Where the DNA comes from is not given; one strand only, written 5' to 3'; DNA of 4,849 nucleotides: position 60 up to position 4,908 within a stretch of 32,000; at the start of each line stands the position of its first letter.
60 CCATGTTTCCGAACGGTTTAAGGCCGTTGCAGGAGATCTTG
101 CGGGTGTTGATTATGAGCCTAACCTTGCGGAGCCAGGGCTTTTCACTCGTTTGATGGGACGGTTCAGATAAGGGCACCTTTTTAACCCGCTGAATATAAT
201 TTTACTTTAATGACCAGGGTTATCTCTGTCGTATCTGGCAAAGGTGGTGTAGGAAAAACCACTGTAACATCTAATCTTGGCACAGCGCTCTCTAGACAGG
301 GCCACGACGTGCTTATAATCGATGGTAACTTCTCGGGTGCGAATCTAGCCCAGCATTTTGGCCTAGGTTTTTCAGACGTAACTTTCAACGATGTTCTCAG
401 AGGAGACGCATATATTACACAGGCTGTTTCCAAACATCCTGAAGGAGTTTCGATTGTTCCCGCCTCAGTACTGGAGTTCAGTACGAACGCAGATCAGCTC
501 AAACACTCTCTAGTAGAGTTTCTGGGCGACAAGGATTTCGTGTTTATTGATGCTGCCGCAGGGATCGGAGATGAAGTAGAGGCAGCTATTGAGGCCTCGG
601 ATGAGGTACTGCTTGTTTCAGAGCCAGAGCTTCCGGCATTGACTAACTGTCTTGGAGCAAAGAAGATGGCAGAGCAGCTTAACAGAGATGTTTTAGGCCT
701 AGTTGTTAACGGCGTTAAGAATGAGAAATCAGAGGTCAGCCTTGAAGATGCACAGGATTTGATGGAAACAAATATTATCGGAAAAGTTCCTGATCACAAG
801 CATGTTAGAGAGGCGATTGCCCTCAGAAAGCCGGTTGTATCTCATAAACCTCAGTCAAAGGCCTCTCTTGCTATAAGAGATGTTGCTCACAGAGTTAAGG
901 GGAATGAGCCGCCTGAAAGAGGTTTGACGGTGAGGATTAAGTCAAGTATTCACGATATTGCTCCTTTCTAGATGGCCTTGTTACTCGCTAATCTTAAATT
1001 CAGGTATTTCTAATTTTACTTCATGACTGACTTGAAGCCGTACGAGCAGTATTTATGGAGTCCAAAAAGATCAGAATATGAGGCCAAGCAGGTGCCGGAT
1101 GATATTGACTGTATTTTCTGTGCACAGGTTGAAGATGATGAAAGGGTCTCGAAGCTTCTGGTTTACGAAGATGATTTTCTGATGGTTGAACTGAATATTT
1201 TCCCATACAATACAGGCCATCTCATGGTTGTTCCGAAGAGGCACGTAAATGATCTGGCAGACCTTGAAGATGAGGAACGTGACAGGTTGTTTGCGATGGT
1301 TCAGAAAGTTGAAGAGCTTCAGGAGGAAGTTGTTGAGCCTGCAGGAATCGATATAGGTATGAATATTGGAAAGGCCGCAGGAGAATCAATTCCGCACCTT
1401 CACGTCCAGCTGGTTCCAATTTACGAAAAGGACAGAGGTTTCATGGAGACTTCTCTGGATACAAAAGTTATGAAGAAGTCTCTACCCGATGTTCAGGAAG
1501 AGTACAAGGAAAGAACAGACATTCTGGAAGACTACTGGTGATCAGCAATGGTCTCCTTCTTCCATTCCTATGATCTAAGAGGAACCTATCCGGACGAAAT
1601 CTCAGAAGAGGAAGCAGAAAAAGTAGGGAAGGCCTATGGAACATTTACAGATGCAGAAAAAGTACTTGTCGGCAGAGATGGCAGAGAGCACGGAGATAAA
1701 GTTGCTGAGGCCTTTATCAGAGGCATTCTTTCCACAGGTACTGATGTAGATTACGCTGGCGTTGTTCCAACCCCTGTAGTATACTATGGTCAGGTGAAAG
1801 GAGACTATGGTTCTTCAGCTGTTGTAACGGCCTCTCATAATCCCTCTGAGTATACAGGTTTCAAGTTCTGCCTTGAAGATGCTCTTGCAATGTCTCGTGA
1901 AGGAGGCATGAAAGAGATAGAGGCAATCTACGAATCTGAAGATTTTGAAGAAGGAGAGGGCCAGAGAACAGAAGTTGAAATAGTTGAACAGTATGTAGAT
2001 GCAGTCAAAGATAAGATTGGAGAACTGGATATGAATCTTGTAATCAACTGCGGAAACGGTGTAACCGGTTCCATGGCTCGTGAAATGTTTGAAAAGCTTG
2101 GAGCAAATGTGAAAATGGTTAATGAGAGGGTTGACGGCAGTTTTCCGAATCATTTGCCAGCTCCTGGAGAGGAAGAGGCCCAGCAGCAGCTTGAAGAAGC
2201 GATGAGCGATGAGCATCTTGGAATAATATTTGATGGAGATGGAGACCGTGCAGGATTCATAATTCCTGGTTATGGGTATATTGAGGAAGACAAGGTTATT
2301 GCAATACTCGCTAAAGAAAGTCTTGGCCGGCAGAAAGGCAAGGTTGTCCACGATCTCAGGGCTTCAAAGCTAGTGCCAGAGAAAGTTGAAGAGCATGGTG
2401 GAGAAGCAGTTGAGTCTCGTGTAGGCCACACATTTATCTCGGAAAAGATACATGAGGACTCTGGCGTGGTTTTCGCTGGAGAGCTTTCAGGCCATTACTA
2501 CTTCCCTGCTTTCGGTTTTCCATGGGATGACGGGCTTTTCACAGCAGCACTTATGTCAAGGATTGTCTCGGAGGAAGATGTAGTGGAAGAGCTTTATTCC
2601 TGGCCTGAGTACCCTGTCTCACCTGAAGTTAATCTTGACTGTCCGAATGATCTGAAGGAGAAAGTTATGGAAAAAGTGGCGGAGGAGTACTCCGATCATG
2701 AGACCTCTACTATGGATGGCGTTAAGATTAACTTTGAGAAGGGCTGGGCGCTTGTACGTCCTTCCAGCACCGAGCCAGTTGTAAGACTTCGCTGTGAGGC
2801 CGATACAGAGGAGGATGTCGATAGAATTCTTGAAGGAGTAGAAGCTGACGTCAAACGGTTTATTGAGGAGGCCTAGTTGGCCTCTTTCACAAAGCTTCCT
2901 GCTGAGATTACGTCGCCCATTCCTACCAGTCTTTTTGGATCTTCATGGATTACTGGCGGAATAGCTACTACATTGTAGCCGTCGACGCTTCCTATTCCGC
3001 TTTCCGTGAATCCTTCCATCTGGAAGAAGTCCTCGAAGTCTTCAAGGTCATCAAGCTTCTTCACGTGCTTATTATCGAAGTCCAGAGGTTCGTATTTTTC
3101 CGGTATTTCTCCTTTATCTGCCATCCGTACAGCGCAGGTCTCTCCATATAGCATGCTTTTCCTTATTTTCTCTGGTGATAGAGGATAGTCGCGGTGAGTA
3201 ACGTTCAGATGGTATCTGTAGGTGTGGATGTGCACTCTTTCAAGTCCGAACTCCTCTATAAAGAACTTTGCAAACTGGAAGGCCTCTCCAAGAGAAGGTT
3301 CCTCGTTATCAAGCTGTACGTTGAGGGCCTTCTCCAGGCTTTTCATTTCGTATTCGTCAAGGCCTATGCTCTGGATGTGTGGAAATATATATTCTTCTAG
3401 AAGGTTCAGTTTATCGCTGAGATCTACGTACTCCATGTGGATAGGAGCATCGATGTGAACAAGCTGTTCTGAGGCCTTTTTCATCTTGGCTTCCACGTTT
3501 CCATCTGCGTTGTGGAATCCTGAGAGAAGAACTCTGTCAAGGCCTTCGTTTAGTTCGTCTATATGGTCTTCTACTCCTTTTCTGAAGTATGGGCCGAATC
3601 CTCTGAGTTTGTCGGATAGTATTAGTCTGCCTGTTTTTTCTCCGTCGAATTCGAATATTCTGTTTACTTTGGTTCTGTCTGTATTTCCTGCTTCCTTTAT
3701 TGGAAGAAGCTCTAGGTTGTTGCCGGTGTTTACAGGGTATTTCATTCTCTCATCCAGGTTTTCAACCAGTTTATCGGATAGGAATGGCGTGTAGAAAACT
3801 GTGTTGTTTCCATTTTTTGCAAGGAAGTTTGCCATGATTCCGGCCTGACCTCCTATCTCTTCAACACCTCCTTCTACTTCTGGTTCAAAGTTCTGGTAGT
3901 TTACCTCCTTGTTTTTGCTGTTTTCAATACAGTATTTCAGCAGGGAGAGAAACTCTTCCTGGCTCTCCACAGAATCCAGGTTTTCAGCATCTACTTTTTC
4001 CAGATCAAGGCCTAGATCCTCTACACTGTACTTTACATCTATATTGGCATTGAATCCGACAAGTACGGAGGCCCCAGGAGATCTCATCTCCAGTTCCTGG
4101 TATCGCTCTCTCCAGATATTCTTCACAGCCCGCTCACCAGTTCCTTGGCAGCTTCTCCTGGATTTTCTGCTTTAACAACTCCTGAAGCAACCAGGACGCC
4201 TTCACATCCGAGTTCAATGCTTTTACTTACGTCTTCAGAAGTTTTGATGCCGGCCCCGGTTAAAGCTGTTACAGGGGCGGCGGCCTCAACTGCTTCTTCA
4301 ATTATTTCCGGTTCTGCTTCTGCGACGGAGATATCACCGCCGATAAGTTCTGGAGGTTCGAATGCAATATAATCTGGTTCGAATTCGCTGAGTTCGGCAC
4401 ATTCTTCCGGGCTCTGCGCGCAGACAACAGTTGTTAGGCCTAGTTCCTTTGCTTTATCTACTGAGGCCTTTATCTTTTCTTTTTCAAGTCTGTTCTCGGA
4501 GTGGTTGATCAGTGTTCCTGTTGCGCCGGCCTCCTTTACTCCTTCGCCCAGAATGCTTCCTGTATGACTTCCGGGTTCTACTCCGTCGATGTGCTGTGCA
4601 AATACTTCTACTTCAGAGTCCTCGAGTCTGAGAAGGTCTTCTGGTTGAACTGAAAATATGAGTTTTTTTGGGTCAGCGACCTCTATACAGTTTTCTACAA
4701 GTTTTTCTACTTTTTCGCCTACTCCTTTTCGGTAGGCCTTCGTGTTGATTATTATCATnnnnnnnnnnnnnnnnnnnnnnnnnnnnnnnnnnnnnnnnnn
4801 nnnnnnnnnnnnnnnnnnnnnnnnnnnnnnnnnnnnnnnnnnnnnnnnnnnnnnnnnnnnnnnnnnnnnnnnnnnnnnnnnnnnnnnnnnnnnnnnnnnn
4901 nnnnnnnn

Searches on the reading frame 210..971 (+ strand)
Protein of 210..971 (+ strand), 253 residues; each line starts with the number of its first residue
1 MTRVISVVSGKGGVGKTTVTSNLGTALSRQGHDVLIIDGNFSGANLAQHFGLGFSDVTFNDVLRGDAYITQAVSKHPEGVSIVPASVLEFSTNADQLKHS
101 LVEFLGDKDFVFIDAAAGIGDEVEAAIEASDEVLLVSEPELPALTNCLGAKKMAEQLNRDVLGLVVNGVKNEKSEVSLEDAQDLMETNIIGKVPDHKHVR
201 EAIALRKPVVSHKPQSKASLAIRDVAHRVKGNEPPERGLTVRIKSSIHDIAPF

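Call 41: search_protein_families(library=pfam, proteins=[window:210-971:+], max_evalue=0.001)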
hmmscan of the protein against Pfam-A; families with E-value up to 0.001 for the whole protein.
window:210-971:+ (253 aa): 7 families
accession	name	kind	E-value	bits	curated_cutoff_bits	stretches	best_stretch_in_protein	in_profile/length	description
PF10609.15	ParA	-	1.9e-20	73.8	27.1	1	2-229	3-245/246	NUBPL iron-transfer P-loop NTPase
PF01656.29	CbiA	-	3.7e-19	69.3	25.4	1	5-208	1-124/125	CobQ/CobB/MinD/ParA nucleotide binding domain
PF13614.12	AAA_31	-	3.2e-15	56.9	27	1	2-145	1-155/177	AAA domain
PF06564.18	CBP_BcsQ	-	3.3e-11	43.6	21.3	1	9-227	8-231/234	Cellulose biosynthesis protein BcsQ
PF00142.24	Fer4_NifH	-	6.9e-11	42.6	25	2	128-233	139-248/271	4Fe-4S iron sulfur cluster binding proteins, NifH/frxC family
PF02374.21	ArsA_ATPase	-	8e-08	32.3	24.3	1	7-38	5-36/305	Anion-transporting ATPase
PF13500.12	AAA_26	-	3.3e-06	27.6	27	1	129-199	126-194/198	AAA domain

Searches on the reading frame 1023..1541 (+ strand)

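Call 41: search_protein_families(library=pfam, proteins=[window:1023-1541:+], max_evalue=0.001)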
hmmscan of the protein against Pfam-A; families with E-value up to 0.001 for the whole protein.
window:1023-1541:+ (172 aa): 3 families
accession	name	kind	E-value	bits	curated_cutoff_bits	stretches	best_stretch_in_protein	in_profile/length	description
PF01230.28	HIT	-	1.4e-18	67.8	21.5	1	44-134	6-96/98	HIT domain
PF11969.13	DcpS_C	-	7.2e-11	43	24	1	30-131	2-100/114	Scavenger mRNA decapping enzyme C-term binding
PF04677.20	CwfJ_C_1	-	0.00064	20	21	0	29-135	13-111/122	Protein similar to CwfJ C-terminus 1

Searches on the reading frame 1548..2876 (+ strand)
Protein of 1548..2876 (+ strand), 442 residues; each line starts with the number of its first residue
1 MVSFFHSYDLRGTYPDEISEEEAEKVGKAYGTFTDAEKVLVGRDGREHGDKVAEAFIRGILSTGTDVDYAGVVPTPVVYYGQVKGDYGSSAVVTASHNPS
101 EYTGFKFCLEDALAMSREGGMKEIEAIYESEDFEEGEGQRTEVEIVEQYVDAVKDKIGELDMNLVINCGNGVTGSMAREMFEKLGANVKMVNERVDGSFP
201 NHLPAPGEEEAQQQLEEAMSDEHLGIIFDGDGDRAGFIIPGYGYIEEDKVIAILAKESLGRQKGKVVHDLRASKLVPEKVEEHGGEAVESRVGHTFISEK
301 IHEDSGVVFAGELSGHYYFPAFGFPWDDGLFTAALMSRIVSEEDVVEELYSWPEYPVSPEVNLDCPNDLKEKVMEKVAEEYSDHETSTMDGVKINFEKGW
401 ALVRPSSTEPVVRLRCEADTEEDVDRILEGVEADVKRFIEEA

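Call 41: search_protein_families(library=pfam, proteins=[window:1548-2876:+], max_evalue=0.001)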
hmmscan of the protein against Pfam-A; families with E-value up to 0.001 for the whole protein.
window:1548-2876:+ (442 aa): 5 families
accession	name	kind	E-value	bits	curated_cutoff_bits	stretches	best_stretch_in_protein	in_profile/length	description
PF02878.22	PGM_PMM_I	-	3.3e-31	108.3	22.5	1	5-134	4-137/138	Phosphoglucomutase/phosphomannomutase, alpha/beta/alpha domain I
PF02880.22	PGM_PMM_III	-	2.9e-20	72.9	20.7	1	247-350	2-108/115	Phosphoglucomutase/phosphomannomutase, alpha/beta/alpha domain III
PF02879.22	PGM_PMM_II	-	3.6e-17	63.2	29.3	1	148-238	2-99/103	Phosphoglucomutase/phosphomannomutase, alpha/beta/alpha domain II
PF00408.26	PGM_PMM_IV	-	5.8e-15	55.6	23.1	1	360-430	1-64/68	Phosphoglucomutase/phosphomannomutase, C-terminal domain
PF17230.7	DUF5304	-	0.00047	20.9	26.8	1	143-209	32-97/143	Family of unknown function (DUF5304)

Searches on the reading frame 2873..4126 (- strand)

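Call 41: search_protein_families(library=pfam, proteins=[window:2873-4126:-], max_evalue=0.001)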
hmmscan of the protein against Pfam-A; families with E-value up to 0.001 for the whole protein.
window:2873-4126:- (417 aa): 1 family
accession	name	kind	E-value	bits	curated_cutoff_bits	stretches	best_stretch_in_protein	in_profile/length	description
PF04587.20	ADP_PFK_GK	-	1.8e-45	155.9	27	1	20-413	2-429/430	ADP-specific Phosphofructokinase/Glucokinase conserved region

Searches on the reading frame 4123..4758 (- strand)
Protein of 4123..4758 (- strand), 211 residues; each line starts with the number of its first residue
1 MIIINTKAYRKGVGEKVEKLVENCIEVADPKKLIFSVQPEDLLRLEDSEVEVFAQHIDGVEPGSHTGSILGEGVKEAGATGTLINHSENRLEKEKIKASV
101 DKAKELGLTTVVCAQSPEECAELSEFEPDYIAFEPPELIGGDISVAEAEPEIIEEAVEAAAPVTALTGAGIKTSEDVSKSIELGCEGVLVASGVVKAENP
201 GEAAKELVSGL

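Call 41: search_protein_families(library=pfam, proteins=[window:4123-4758:-], max_evalue=0.001)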
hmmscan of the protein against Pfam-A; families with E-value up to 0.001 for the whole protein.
window:4123-4758:- (211 aa): 3 families
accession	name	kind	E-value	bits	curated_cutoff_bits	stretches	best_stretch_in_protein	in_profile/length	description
PF00121.24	TIM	-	2.5e-29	102.9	20.1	1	1-199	2-237/245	Triosephosphate isomerase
PF05690.20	ThiG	-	3e-06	27.2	23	1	151-206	165-219/247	Thiazole biosynthesis protein ThiG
PF00218.27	IGPS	-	0.00078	19.1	27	1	90-207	141-254/254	Indole-3-glycerol phosphate synthase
